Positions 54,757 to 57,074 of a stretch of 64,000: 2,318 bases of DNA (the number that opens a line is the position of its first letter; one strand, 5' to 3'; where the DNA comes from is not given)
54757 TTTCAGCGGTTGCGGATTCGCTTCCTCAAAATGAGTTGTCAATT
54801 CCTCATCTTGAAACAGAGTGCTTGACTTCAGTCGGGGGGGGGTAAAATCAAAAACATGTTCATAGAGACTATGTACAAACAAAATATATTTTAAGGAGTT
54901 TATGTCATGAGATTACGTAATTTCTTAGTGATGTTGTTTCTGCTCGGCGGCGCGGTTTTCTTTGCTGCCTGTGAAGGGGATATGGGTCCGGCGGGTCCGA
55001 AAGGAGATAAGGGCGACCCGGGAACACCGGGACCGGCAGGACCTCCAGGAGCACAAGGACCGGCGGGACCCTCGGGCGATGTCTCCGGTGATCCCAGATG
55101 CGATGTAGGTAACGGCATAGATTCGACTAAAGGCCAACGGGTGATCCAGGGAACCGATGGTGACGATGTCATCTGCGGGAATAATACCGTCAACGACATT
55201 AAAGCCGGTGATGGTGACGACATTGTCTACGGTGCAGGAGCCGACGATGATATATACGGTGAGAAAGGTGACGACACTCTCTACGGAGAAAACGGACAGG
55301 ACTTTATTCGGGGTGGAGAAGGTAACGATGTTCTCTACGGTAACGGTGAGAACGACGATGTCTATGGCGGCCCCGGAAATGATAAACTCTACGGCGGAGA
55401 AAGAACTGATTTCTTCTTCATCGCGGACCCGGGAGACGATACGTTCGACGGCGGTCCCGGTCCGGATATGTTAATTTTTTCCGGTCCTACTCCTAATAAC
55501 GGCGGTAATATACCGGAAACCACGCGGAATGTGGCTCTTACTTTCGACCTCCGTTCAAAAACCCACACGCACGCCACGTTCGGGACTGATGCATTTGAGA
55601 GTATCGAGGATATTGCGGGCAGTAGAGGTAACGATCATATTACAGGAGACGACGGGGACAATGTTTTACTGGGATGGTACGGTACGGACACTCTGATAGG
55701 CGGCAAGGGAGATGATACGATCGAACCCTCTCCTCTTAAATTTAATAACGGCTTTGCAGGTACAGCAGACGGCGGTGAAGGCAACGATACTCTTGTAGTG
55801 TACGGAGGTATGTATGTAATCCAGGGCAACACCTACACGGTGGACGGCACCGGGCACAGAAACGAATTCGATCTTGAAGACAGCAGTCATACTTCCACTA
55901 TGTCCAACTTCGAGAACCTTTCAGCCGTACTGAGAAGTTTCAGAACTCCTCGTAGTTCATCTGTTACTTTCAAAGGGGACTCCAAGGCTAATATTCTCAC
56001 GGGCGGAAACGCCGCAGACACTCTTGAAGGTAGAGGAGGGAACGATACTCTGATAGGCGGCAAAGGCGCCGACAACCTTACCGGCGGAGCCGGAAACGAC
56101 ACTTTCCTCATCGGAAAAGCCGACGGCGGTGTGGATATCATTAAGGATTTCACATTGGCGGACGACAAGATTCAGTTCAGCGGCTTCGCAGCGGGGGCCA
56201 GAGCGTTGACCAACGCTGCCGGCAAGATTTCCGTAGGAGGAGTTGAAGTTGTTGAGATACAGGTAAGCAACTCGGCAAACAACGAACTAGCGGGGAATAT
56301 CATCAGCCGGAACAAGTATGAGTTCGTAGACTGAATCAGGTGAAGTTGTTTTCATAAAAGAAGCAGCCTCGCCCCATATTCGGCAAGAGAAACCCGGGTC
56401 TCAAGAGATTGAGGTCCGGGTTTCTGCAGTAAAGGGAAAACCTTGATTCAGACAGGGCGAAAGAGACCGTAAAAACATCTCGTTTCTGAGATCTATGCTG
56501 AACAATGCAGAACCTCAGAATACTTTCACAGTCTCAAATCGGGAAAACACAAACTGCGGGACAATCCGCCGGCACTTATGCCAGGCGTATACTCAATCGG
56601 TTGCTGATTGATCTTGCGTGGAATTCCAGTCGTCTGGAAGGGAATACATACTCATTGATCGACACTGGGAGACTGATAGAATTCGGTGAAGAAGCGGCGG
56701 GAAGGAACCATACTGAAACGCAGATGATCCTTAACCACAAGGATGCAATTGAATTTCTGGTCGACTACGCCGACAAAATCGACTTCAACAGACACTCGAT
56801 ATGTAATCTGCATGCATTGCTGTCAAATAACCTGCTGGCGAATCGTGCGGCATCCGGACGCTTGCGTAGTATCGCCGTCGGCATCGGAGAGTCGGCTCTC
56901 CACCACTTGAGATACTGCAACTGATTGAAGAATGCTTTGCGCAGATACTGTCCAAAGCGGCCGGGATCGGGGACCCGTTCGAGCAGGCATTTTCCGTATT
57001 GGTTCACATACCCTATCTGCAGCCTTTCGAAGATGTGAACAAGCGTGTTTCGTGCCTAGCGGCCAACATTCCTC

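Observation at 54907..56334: Three-member family of lipoproteins combining a collagen-like triple-helix segment with RTX beta-roll repeats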

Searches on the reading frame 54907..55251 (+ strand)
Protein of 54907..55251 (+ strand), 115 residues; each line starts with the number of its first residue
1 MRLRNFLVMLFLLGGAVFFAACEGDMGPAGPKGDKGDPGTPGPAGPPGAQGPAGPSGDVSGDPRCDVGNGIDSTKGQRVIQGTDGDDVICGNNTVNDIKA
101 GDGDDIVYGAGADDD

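Call 77: search_protein_representatives(alignment_id=A4)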
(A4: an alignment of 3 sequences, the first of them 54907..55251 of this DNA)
Query: 3 sequences, 114 profile positions. Proteins with E-value up to 0.001 (for the whole library): 11079; up to 1e-10: 987; up to 1e-30: 14. The best 150 are listed.
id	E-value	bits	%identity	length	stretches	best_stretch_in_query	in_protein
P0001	2.7e-60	218.0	-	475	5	1-114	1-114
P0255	4.7e-50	185.0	-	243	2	1-113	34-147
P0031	3.6e-46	172.5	-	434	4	1-114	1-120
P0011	1.2e-40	154.7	-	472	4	1-114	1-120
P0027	3.0e-38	147.0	-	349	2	1-114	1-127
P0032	2.8e-37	143.8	-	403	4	1-114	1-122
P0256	1.8e-35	138.0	-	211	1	1-114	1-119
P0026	6.7e-34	133.0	-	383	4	1-111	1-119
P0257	7.2e-34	132.9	-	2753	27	25-72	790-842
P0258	1.4e-33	131.9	-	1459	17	23-58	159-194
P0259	4.9e-33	130.2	-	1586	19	24-57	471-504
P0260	5.1e-33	130.1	-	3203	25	67-113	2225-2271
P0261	1.4e-32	128.7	-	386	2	1-114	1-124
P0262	1.4e-31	125.5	-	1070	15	28-59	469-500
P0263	1.2e-30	122.5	-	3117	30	24-114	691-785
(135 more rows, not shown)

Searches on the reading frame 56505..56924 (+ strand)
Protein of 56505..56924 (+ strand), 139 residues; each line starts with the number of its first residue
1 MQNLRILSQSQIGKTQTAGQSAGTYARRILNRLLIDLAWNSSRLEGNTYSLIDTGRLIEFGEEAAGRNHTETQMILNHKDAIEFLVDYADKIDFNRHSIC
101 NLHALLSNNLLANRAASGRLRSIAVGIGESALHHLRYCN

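Call 35: search_protein_families(library=pfam, proteins=[window:56505-56924:+], max_evalue=0.001)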
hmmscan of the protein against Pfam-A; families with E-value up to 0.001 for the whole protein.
window:56505-56924:+ (139 aa): 0 families
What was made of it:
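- Tried and rejected: Fic-type toxin for ORFs 56505-57508: I had considered this, but Pfam gave no hit (call 35), so I dropped it.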
